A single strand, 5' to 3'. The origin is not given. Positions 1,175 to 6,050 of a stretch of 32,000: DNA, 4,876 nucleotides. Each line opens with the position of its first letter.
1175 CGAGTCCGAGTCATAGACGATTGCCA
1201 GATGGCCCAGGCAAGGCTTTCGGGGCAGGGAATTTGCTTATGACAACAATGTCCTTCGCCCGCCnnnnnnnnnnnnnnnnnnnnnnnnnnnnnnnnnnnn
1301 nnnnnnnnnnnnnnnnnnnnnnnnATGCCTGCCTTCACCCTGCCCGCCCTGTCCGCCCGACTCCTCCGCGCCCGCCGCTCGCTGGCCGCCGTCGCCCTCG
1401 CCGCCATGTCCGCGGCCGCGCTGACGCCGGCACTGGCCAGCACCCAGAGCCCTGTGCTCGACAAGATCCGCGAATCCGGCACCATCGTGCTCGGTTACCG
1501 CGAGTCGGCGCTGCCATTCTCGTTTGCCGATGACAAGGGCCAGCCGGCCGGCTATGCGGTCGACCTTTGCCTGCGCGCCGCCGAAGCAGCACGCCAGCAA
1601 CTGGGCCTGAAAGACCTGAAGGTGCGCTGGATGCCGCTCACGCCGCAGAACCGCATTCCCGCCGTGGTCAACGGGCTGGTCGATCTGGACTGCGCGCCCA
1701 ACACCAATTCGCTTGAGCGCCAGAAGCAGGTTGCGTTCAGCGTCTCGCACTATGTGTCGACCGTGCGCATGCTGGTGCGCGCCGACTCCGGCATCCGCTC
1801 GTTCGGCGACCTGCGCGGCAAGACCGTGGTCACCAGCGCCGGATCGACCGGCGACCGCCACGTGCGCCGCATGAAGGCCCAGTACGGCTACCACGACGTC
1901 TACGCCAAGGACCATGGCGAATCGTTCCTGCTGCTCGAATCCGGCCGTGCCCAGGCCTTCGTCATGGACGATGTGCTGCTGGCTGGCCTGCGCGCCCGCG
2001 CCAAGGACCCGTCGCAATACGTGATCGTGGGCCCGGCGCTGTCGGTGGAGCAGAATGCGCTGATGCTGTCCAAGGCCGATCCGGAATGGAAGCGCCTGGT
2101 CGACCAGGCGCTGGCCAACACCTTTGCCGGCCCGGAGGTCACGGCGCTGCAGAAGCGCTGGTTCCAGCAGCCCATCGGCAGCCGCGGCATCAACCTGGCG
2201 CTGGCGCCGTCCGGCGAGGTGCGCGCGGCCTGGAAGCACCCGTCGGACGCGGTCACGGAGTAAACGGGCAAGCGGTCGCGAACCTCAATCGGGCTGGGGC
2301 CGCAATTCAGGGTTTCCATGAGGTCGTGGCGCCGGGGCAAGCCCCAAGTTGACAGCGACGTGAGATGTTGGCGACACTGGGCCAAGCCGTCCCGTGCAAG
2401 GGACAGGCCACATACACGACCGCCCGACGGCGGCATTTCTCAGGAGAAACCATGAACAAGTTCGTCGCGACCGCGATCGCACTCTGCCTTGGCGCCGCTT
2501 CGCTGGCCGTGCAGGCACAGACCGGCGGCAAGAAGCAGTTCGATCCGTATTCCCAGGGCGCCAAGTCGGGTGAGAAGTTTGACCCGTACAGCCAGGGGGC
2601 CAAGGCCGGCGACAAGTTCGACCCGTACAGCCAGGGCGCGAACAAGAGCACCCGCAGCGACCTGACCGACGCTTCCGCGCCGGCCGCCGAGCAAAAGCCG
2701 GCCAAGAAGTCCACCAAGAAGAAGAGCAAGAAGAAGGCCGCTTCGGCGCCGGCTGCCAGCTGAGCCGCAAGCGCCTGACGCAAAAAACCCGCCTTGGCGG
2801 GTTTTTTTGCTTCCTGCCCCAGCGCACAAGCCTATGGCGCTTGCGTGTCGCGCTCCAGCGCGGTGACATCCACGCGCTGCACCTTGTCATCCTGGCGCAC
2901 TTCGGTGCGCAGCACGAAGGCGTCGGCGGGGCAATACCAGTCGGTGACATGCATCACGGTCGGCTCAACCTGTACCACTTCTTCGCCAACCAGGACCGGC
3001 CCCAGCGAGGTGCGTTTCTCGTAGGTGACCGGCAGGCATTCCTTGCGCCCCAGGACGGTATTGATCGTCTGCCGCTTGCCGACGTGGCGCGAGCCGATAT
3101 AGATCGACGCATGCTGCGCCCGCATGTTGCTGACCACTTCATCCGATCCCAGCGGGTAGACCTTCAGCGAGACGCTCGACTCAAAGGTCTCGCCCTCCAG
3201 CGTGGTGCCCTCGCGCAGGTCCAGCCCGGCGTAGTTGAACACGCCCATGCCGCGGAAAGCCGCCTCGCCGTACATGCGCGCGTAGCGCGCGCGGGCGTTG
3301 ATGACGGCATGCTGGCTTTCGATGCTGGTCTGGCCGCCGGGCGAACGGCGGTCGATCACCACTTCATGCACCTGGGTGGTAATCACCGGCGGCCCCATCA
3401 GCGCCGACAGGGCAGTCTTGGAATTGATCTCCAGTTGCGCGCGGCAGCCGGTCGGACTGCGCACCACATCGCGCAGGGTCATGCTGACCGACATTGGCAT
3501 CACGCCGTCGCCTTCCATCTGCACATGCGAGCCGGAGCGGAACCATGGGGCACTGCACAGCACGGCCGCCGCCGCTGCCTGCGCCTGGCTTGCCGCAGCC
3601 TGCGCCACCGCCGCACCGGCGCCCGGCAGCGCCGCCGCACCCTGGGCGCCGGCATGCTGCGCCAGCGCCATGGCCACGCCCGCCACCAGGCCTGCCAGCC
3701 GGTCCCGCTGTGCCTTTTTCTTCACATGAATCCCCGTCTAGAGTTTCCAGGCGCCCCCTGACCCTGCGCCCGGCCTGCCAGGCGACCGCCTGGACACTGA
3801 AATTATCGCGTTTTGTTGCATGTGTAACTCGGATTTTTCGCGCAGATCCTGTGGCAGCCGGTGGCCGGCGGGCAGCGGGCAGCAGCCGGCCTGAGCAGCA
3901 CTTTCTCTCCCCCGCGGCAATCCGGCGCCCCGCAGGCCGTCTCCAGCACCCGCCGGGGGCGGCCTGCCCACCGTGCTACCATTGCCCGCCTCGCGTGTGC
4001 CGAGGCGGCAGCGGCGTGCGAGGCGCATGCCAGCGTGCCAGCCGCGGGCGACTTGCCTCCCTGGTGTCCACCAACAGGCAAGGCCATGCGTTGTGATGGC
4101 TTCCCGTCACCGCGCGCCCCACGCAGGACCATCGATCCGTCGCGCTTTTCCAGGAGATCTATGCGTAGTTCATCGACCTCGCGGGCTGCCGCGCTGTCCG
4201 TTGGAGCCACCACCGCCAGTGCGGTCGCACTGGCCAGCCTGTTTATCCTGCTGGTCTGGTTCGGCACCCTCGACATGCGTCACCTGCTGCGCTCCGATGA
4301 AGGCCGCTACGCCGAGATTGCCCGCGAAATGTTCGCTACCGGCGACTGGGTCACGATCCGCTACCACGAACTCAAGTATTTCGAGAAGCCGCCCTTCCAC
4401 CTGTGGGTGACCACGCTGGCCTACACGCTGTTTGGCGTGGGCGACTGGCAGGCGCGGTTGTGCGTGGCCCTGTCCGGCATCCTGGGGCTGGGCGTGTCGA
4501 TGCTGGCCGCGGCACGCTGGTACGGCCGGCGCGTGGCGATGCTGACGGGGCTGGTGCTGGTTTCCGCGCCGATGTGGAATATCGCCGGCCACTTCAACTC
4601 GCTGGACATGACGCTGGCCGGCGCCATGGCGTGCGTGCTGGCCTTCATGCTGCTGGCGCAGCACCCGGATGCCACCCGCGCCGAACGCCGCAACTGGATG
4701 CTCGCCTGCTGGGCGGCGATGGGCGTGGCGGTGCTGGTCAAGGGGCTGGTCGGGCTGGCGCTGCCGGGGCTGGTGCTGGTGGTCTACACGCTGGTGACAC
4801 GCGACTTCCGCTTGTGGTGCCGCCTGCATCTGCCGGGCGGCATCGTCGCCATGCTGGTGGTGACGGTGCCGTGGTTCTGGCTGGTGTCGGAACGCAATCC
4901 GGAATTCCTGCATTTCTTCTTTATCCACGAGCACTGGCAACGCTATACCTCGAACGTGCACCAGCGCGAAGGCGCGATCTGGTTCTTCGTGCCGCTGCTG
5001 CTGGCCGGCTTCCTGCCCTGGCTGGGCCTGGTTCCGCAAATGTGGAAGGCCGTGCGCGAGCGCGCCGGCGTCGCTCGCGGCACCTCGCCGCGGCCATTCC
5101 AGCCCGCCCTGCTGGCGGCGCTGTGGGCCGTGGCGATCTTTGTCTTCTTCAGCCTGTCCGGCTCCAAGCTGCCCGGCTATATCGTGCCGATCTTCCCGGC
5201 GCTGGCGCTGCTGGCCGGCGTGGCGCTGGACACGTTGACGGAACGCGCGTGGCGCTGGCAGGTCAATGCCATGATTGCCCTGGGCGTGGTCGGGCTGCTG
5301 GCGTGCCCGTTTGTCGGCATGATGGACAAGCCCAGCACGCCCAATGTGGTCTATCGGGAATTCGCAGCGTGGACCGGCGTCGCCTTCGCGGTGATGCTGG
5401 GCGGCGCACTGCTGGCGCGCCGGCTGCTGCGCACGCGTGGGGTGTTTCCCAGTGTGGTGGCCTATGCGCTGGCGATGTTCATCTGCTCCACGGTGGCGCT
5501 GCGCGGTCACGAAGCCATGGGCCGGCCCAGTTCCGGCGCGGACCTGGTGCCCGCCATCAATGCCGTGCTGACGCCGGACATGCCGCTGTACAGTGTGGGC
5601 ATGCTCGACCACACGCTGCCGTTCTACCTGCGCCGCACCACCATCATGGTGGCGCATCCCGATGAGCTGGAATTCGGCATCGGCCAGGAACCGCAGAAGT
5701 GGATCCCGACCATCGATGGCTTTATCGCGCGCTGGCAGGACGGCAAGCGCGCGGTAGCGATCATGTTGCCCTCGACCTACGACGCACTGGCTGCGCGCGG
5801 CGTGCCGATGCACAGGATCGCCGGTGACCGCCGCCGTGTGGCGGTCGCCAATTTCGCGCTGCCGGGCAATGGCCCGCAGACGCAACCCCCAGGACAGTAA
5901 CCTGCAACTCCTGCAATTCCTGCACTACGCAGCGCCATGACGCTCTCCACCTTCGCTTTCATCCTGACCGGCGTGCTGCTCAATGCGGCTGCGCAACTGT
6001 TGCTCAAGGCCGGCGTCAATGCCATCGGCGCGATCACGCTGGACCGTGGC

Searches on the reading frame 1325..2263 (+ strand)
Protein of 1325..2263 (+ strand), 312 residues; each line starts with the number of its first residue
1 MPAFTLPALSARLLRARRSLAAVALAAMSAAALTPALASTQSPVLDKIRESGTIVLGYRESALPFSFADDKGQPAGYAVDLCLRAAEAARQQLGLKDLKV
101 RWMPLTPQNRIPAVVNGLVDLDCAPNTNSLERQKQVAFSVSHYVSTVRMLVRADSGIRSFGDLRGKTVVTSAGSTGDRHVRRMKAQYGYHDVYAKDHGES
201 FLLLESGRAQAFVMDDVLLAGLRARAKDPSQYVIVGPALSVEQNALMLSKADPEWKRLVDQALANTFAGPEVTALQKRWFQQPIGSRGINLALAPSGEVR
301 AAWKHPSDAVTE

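Call 56: search_protein_families(library=pfam, proteins=[window:1325-2263:+], max_evalue=0.00001)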
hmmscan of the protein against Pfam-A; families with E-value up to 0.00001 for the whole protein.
window:1325-2263:+ (312 aa): 1 family
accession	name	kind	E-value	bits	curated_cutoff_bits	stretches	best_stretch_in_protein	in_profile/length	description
PF00497.25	SBP_bac_3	-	1.5e-26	93.2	26.4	1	54-282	1-132/132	Bacterial extracellular solute-binding proteins, family 3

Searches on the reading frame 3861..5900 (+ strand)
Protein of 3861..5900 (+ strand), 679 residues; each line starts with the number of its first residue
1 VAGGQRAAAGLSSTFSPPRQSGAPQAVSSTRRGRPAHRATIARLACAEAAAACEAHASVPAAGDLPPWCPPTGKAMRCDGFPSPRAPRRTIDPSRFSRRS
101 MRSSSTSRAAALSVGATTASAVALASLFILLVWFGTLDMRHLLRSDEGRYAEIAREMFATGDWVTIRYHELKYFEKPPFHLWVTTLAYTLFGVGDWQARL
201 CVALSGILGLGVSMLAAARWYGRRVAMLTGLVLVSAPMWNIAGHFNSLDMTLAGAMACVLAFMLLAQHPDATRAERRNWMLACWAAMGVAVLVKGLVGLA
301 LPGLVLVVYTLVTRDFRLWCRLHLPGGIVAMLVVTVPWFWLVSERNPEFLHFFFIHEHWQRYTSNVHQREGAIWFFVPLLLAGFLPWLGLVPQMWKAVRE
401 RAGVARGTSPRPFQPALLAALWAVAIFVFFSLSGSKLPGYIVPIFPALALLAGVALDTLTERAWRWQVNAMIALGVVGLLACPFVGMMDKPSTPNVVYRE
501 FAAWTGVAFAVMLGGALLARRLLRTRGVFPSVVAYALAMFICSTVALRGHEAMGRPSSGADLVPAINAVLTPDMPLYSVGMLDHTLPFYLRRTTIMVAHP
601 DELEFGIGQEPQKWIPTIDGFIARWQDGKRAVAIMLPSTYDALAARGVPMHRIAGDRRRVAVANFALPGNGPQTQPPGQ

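Call 56: search_protein_families(library=pfam, proteins=[window:3861-5900:+], max_evalue=0.00001)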
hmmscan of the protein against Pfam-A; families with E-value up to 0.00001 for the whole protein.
window:3861-5900:+ (679 aa): 3 families
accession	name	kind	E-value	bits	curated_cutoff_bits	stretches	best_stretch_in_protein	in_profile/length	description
PF18583.6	Arnt_C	-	3.5e-43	145.9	26.5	1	562-664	1-103/103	Aminoarabinose transferase C-terminal domain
PF13231.12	PMT_2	-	9.8e-15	55.6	26.1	1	176-340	2-160/160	Dolichyl-phosphate-mannose-protein mannosyltransferase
PF02366.24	PMT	-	4.9e-12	46.4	22.7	1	144-353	27-245/245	Dolichyl-phosphate-mannose-protein mannosyltransferase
